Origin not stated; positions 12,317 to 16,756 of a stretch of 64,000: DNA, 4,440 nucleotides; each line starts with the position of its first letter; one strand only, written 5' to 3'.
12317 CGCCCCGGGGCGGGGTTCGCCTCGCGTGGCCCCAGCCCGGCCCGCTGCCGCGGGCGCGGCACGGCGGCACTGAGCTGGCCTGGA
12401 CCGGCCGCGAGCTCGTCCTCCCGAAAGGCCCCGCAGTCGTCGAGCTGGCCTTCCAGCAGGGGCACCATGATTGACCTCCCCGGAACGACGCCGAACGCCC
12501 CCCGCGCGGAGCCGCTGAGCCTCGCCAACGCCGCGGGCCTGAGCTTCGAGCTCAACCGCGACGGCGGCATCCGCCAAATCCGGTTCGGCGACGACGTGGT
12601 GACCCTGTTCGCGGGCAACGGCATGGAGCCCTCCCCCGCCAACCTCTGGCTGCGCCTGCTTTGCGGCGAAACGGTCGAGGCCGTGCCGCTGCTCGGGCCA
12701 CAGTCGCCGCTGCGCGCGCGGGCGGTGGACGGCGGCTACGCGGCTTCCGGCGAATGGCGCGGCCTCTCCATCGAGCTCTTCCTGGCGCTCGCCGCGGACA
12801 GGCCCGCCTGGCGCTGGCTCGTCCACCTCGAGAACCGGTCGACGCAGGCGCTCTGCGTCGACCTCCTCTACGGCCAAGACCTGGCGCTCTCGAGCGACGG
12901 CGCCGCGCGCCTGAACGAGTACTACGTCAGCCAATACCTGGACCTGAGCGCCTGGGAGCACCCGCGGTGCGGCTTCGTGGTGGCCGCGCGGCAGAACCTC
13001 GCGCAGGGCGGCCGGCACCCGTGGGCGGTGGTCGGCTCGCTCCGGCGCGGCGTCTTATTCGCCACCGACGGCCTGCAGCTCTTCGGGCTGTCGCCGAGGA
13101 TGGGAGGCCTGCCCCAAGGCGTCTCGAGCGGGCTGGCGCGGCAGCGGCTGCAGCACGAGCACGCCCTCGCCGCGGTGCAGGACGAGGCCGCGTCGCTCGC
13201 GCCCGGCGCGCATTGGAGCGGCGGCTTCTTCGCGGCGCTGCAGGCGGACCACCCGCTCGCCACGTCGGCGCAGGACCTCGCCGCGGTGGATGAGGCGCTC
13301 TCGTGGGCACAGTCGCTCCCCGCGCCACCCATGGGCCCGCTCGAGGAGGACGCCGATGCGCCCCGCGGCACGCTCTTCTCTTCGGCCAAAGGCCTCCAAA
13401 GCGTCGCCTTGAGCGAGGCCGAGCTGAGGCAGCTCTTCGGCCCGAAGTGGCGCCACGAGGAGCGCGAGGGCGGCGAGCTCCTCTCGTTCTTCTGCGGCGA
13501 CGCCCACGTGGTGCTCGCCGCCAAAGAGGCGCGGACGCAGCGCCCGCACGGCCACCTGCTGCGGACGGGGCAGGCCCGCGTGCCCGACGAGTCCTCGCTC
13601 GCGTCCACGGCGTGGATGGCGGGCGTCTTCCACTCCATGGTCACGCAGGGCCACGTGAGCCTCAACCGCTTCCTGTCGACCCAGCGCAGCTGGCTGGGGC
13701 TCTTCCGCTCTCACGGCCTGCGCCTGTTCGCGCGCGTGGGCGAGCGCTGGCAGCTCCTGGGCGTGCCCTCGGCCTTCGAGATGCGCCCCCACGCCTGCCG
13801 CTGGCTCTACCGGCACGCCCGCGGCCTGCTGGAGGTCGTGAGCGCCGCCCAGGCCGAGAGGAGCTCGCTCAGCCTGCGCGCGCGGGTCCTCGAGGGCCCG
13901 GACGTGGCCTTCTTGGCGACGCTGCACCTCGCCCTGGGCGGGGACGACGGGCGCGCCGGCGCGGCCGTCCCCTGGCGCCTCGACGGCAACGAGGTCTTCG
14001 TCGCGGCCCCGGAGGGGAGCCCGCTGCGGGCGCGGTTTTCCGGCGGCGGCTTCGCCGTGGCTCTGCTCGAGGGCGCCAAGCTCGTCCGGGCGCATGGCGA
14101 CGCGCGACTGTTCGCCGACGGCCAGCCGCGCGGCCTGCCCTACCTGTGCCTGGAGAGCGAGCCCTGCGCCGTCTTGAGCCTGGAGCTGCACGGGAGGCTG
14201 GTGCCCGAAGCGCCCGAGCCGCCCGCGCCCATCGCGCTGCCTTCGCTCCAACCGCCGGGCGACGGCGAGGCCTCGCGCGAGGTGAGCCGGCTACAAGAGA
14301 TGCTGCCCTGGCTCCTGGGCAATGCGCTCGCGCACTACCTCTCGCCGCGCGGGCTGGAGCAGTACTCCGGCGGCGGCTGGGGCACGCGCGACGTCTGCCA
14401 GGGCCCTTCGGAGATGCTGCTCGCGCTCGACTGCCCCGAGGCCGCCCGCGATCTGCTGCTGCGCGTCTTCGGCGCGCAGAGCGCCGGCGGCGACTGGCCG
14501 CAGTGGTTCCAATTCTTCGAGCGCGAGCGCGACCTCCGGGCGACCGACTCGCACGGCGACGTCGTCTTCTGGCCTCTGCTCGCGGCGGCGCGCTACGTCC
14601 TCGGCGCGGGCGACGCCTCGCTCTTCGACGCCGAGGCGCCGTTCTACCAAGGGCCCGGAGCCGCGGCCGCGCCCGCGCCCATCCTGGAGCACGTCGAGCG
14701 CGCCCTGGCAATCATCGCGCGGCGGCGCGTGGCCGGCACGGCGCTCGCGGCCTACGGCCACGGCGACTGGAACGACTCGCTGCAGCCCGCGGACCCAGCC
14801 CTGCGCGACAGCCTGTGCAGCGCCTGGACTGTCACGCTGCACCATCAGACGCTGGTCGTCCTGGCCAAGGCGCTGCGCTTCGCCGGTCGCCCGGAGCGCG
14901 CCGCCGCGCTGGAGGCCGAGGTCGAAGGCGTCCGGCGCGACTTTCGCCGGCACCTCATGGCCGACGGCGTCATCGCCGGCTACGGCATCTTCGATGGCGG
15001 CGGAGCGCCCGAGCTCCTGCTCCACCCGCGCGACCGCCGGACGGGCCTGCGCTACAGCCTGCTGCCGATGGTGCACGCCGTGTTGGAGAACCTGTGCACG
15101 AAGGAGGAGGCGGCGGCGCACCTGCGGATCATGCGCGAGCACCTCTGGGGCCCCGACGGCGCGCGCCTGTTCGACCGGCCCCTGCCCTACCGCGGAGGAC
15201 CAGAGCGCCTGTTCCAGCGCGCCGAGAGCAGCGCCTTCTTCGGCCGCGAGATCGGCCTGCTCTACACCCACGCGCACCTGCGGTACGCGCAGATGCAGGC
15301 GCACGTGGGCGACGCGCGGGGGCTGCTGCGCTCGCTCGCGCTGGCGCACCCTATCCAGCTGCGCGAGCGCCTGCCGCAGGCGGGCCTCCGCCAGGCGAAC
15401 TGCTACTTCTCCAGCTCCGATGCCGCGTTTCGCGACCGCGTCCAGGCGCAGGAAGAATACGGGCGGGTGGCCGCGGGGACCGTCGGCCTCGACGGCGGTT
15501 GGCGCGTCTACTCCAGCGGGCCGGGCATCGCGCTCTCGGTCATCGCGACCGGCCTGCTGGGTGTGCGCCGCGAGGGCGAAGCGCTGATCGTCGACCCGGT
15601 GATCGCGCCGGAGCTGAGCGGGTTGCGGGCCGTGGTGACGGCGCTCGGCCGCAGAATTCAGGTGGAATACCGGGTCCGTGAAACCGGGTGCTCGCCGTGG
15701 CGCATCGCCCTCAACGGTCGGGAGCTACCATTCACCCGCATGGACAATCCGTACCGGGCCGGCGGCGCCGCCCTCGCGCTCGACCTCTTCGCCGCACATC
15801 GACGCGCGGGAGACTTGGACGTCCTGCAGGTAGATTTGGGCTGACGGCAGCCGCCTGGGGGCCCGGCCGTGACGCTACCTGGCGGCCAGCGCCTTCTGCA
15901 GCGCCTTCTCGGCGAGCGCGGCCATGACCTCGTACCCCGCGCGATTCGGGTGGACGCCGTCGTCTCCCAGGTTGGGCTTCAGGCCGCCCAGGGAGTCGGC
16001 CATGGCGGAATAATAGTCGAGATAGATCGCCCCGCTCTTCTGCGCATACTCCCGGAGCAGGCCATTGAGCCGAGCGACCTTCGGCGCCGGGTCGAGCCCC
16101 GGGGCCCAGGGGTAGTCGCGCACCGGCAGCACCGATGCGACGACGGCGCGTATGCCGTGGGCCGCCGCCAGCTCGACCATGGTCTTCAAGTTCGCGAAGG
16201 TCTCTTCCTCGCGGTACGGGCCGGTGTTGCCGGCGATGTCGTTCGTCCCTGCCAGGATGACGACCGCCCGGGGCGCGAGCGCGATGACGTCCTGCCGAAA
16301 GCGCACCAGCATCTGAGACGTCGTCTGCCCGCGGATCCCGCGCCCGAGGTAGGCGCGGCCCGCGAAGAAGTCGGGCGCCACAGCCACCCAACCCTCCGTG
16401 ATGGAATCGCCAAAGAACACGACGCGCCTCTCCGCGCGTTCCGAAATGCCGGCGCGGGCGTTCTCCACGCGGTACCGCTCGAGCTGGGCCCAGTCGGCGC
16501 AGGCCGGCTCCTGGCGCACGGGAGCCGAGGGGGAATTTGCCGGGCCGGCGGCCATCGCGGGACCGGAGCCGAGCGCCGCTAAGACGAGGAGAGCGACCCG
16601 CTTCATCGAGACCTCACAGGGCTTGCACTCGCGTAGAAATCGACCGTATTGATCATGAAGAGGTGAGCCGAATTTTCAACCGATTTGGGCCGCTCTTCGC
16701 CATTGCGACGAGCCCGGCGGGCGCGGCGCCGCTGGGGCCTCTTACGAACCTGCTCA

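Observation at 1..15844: Candidate beta-1,2-glucan (sophoro-oligosaccharide) utilisation locus combining a TonB-dependent receptor, a GH144-like glucanase, an ABC importer, a large GH15-like hydrolase and a GH94 phosphorylase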

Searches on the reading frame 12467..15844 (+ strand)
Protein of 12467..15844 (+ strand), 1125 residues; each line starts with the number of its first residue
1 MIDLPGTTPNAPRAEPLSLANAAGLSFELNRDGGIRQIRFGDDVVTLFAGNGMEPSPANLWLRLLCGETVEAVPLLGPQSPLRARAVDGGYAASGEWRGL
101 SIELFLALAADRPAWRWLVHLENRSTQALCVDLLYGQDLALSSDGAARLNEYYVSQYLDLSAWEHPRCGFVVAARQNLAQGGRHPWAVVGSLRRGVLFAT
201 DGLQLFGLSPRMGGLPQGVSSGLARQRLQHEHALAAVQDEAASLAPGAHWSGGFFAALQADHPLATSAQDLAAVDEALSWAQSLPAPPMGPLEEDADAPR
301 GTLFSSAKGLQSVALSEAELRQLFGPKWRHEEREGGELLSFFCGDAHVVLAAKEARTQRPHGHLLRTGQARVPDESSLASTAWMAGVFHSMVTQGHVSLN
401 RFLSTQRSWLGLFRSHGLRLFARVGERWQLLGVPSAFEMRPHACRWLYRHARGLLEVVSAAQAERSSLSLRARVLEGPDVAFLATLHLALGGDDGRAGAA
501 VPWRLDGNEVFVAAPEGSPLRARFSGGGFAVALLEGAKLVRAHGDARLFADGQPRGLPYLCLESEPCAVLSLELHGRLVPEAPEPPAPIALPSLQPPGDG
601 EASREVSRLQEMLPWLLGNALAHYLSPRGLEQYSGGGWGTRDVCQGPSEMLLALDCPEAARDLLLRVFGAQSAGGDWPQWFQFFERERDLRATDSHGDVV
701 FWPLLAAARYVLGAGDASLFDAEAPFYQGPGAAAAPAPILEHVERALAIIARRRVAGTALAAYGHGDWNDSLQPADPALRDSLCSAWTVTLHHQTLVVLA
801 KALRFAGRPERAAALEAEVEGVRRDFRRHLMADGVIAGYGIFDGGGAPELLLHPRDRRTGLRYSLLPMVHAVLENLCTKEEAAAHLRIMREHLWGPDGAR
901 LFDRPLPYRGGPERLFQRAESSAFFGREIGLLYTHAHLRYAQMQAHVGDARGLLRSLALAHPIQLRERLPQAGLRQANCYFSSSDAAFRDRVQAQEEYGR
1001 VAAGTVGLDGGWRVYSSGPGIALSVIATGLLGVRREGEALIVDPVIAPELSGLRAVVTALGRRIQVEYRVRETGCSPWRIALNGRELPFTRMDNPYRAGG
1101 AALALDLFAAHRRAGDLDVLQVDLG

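Call 6: search_protein_families(library=pfam, proteins=[window:12467-15844:+], max_evalue=0.01)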
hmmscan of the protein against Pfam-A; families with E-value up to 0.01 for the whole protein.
window:12467-15844:+ (1125 aa): 4 families
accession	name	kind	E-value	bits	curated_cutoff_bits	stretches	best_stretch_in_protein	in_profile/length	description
PF21958.2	SOGP_N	-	3.3e-57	194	27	1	30-249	3-219/225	SOGP N-terminal domain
PF21250.3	SOGP_2nd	-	5.7e-35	121.2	27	1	326-494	2-172/249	Glycoside phosphorylase supersandwich domain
PF21270.2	SOGP_4th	-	9.3e-10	39.1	27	1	1032-1110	1-79/90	Glycoside phosphorylase C-terminal domain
PF17167.11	Glyco_hydro_94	-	6.7e-06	25.5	27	1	637-829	50-242/420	Glycosyl hydrolase 94 superfamily, catalytic domain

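Call 8: search_solved_structures(query=window:12467-15844:+, max_evalue=0.001, show_alignments=2)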
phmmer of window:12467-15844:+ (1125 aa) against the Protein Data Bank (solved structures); distinct sequences matched with E-value up to 0.001: 11.
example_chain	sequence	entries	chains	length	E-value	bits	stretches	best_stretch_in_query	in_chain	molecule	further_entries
5h3z_A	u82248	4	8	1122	5.5e-165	554.3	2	606-1110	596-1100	Uncharacterized protein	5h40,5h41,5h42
3s4c_A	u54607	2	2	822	1.3e-10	43.1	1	634-772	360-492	Lactose Phosphorylase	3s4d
3rrs_A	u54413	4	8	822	1.3e-10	43.1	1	634-772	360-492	Cellobiose phosphorylase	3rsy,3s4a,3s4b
2cqs_A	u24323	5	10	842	3.3e-10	41.7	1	634-772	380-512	Cellobiose Phosphorylase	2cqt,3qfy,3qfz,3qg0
3act_A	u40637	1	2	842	3.3e-10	41.7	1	634-772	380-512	Cellobiose Phosphorylase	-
3afj_A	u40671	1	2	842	3.7e-10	41.6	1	634-772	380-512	Cellobiose Phosphorylase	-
3acs_A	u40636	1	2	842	6.3e-09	37.5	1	634-772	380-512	Cellobiose Phosphorylase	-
8ho9_A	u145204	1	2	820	7.6e-07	30.6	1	631-773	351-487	Cellobiose phosphorylase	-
8hob_A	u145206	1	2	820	4e-06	28.2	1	631-773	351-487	Cellobiose phosphorylase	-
3qde_A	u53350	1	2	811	4.3e-06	28.1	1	632-773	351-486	Cellobiose phosphorylase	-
8ho7_A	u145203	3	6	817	4.3e-06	28.1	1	632-773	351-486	Cellobiose phosphorylase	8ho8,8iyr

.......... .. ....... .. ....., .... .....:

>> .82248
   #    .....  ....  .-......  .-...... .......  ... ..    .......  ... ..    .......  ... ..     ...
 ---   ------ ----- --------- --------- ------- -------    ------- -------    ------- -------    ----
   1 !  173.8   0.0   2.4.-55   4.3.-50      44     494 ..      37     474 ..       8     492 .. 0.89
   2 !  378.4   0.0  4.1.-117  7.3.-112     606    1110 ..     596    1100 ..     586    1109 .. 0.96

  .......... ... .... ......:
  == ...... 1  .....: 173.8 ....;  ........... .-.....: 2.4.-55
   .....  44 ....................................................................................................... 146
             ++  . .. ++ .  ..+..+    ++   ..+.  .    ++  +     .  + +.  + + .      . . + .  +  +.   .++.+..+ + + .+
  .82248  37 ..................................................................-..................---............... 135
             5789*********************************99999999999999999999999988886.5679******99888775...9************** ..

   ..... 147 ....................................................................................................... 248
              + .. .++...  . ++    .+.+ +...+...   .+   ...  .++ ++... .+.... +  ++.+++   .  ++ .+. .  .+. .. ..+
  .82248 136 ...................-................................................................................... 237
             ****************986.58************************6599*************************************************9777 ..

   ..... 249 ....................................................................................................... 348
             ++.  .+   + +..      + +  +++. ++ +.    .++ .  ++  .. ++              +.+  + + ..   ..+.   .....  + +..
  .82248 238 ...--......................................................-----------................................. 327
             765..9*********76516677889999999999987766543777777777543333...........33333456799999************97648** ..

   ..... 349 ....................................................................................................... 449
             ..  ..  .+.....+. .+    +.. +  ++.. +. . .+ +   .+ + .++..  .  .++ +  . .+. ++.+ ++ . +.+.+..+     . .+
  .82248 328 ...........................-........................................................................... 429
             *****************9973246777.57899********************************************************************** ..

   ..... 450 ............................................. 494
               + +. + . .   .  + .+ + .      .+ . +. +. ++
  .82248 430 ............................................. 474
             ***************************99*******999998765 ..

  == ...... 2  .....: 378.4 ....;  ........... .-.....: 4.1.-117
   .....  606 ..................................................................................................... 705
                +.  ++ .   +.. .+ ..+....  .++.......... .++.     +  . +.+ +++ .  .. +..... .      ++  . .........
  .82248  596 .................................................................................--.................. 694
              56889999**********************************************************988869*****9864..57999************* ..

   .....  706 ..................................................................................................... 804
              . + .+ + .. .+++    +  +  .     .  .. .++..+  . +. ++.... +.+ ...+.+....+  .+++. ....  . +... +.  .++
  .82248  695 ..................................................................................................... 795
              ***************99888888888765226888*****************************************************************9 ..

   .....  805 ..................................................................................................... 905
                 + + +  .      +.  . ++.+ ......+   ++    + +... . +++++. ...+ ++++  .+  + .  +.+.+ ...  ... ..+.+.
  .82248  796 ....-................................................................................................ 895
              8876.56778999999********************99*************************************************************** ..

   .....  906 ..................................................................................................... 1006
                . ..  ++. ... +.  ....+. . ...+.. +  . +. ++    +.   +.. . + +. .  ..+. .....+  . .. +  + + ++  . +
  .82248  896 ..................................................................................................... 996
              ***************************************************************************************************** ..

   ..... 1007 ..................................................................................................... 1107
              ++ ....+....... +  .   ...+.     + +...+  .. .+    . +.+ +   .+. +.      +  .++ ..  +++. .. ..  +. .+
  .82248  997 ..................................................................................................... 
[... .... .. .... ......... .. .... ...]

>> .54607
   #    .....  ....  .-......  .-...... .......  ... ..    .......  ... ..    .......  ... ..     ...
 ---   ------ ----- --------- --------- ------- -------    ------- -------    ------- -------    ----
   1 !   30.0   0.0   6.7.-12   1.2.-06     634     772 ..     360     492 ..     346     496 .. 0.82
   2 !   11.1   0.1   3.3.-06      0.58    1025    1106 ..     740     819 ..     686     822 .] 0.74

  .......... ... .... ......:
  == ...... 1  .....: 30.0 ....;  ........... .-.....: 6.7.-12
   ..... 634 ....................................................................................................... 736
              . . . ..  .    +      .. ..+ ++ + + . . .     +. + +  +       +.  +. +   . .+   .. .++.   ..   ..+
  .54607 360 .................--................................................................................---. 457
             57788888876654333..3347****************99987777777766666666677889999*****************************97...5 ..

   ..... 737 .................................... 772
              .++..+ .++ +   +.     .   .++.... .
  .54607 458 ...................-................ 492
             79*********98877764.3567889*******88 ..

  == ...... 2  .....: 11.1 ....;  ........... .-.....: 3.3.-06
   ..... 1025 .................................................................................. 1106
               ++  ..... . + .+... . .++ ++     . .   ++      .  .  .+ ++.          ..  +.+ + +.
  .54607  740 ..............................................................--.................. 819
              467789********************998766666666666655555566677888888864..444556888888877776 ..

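Call 11: search_protein_families(library=ncbifam, proteins=[window:12467-15844:+], max_evalue=0.01)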
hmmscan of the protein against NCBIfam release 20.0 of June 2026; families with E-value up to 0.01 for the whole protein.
window:12467-15844:+ (1125 aa): 0 families

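Call 71: list_cluster_members(proteins=[P0001, window:12467-15844:+, window:4910-6424:+])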
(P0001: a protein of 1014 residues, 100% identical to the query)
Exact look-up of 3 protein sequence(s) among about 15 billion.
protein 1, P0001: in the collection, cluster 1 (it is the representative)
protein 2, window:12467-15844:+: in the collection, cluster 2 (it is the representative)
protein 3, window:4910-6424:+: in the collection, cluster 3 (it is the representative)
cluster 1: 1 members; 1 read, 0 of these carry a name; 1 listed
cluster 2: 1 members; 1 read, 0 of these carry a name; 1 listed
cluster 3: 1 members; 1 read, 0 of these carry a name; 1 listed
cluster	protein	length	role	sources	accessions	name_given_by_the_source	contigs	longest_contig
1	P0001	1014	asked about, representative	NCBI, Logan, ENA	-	-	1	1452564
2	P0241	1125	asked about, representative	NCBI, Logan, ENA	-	-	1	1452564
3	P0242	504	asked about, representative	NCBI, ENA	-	-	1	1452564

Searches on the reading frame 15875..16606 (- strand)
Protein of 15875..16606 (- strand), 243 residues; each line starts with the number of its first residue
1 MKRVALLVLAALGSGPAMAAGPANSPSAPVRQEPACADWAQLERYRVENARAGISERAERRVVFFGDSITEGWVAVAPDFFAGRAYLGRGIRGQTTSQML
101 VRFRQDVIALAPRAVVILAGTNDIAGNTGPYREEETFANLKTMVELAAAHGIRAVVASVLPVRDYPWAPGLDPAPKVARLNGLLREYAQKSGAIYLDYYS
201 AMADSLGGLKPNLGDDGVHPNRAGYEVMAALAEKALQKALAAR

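Call 6: search_protein_families(library=pfam, proteins=[window:15875-16606:-], max_evalue=0.01)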
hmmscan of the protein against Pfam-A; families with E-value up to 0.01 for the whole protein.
window:15875-16606:- (243 aa): 3 families
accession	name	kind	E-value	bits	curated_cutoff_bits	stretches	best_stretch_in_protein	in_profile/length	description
PF13472.12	Lipase_GDSL_2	-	4.8e-32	112.3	32.9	1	64-227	1-178/178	GDSL-like Lipase/Acylhydrolase family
PF00657.28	Lipase_GDSL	-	3.1e-16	60.6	23.6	1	62-230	1-206/208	GDSL-like Lipase/Acylhydrolase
PF04311.20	DUF459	-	0.0004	20.2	27.2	0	112-233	60-195/197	Protein of unknown function (DUF459)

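Call 11: search_protein_families(library=ncbifam, proteins=[window:15875-16606:-], max_evalue=0.01)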
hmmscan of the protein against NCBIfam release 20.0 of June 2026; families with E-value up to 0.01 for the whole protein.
window:15875-16606:- (243 aa): 3 families
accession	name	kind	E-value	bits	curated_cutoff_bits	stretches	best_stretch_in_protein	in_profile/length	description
NF042968.1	AcxylEst_AxeA1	equivalog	4.9e-06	25.1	700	1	105-230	337-457/459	acetylxylan esterase AxeA1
NF045548.1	GDSL_lipase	equivalog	5.8e-06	26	300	1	154-230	147-219/231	Rv0518 family GDSL lipase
NF007819.1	PRK10528.1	equivalog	0.0035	17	270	0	89-150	70-131/210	multifunctional acyl-CoA thioesterase I/protease I/lysophospholipase L1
